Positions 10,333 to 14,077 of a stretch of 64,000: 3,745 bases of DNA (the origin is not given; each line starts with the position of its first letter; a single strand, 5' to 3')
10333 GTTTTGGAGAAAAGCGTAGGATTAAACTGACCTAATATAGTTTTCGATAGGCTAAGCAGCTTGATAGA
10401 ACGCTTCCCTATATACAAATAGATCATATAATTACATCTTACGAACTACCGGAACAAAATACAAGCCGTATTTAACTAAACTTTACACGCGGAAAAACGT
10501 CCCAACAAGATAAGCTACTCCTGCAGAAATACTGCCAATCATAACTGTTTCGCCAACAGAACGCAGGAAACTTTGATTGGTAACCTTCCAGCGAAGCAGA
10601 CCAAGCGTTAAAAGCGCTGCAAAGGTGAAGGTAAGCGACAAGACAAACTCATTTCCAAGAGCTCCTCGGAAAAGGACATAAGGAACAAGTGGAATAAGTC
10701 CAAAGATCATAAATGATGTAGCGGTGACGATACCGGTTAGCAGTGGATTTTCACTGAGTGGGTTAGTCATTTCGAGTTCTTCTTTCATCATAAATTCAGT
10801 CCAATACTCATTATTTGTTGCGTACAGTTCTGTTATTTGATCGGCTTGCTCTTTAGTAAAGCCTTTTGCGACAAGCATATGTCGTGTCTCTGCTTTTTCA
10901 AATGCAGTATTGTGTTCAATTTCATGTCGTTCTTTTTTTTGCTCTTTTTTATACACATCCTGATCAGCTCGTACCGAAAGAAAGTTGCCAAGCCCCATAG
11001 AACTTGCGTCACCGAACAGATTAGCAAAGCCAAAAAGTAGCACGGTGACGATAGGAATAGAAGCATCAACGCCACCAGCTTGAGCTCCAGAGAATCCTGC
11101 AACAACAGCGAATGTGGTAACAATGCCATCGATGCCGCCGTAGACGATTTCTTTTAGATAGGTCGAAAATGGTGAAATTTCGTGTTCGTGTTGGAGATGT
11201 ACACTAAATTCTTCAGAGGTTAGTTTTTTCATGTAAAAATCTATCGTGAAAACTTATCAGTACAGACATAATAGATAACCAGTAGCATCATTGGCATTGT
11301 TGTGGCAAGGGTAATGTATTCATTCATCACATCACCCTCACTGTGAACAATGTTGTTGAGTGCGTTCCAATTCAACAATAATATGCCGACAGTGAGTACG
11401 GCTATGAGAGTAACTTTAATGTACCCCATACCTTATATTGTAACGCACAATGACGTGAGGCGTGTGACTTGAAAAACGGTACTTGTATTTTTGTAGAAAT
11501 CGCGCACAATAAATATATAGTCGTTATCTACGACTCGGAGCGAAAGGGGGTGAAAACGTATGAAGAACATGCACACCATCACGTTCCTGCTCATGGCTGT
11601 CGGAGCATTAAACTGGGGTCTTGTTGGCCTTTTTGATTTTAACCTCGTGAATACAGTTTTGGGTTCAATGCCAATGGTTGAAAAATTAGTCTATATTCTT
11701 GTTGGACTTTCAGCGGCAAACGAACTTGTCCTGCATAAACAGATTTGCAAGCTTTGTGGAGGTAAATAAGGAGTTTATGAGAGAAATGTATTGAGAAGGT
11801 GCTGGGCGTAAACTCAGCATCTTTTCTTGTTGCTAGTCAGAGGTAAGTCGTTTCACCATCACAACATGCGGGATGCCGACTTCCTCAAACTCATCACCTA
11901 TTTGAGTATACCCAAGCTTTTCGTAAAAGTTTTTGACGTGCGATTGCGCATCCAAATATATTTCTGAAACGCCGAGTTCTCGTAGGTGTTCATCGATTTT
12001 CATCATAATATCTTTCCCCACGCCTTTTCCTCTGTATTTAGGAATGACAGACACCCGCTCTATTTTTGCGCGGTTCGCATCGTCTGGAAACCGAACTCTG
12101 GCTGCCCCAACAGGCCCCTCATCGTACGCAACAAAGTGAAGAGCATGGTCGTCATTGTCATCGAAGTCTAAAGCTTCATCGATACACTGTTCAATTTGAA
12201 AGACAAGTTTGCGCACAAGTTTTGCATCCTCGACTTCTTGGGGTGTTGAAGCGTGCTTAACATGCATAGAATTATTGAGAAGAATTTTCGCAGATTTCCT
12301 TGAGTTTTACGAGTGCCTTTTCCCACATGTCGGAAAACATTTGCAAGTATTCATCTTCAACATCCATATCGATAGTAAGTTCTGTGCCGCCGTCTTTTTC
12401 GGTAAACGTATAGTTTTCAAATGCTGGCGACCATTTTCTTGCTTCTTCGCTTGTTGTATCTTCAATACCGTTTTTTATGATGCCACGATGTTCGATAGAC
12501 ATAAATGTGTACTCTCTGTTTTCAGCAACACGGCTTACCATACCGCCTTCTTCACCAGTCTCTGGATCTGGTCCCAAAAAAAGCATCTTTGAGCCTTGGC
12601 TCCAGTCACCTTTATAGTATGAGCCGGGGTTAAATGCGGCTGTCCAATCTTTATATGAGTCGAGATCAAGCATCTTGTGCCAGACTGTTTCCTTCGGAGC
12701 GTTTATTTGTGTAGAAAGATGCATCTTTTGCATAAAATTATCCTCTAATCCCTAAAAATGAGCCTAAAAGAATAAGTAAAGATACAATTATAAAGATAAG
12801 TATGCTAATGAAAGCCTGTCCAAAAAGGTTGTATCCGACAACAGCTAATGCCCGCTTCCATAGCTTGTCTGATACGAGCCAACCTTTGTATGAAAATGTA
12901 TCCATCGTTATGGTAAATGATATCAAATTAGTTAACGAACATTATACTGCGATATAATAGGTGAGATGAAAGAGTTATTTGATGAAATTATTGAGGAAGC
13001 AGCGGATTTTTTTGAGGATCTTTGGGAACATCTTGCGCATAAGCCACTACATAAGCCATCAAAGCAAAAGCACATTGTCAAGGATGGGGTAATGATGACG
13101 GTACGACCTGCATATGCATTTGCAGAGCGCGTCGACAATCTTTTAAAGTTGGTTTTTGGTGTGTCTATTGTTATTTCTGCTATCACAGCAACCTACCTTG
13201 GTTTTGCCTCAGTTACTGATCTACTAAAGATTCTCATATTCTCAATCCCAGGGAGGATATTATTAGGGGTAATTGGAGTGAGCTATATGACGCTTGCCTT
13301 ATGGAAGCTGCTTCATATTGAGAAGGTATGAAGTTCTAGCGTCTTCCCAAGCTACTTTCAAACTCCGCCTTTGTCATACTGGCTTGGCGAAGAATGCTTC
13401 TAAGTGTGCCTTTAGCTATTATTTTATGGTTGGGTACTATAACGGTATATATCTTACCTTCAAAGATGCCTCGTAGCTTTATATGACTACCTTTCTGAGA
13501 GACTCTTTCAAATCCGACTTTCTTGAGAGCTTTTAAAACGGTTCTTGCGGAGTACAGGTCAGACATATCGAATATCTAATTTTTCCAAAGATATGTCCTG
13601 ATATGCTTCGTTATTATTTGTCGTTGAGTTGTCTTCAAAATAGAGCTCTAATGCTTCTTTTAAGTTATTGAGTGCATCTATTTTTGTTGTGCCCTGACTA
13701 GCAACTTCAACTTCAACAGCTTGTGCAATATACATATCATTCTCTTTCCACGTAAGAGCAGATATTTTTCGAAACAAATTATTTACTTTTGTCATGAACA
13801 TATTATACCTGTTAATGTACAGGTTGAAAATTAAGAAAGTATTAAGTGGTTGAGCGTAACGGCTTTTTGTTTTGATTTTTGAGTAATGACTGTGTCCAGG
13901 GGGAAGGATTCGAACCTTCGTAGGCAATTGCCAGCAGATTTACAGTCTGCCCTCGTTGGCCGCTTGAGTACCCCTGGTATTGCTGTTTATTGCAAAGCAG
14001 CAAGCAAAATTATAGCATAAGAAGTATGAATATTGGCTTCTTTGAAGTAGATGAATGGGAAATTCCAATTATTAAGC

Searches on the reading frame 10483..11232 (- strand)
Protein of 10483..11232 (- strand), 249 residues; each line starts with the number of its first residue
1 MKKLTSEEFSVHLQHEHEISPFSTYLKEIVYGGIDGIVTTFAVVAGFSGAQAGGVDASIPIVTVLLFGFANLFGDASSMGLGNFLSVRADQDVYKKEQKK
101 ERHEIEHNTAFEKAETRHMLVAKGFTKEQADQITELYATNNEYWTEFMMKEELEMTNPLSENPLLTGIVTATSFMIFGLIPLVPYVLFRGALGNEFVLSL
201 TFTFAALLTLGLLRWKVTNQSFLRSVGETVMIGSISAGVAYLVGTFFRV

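Call 76: search_protein_families(library=pfam, proteins=[window:10483-11232:-], max_evalue=0.001)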
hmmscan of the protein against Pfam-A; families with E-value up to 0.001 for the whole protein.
window:10483-11232:- (249 aa): 1 family
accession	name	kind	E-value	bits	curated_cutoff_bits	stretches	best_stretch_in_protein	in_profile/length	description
PF01988.24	VIT1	-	1.7e-57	195.1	28.1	1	26-245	1-214/214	VIT family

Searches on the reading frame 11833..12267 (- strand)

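Call 75: search_protein_families(library=pfam, proteins=[window:11833-12267:-], max_evalue=0.001)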
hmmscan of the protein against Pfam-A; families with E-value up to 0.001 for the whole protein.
window:11833-12267:- (144 aa): 6 families
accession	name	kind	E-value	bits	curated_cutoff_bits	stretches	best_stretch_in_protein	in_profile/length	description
PF13673.13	Acetyltransf_10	-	1.3e-18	67.6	23.6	1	29-141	18-128/128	Acetyltransferase (GNAT) domain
PF00583.31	Acetyltransf_1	-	4.6e-17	62.8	20.7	1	35-120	24-116/116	Acetyltransferase (GNAT) family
PF13508.13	Acetyltransf_7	-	3.7e-15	56.5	27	1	41-121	2-83/84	Acetyltransferase (GNAT) domain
PF13527.13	Acetyltransf_9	-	8.3e-06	26.3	25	1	67-122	73-126/127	Acetyltransferase (GNAT) domain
PF23209.2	IDM1_C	-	2.1e-05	25.1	33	1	15-127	11-119/140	Increased DNA methylation 1, C-terminal domain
PF14542.12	Acetyltransf_CG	-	0.00037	21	30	0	46-99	3-57/80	GCN5-related N-acetyl-transferase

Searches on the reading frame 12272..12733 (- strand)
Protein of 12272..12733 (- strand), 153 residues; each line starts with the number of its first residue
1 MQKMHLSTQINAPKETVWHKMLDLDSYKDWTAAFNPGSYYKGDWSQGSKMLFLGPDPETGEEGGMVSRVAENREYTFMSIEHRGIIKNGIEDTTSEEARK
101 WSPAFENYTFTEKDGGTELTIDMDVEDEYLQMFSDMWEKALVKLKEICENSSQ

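Call 75: search_protein_families(library=pfam, proteins=[window:12272-12733:-], max_evalue=0.001)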
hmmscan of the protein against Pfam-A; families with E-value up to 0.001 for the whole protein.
window:12272-12733:- (153 aa): 2 families
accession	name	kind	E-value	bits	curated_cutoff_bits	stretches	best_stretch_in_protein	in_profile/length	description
PF10604.15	Polyketide_cyc2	-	4e-05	24.4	27.4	1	1-139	1-124/142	Polyketide cyclase / dehydrase and lipid transport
PF08327.17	AHSA1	-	7.5e-05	23.4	22.1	1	11-148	1-124/125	Activator of Hsp90 ATPase homolog 1-like protein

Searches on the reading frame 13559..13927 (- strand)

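Call 75: search_protein_families(library=pfam, proteins=[window:13559-13927:-], max_evalue=0.001)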
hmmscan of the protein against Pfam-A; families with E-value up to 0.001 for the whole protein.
window:13559-13927:- (122 aa): 1 family
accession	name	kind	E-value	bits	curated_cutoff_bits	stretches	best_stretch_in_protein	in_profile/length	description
PF24113.1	DUF7387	-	7.1e-08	33.1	27.9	1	59-115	16-72/85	Family of unknown function (DUF7387)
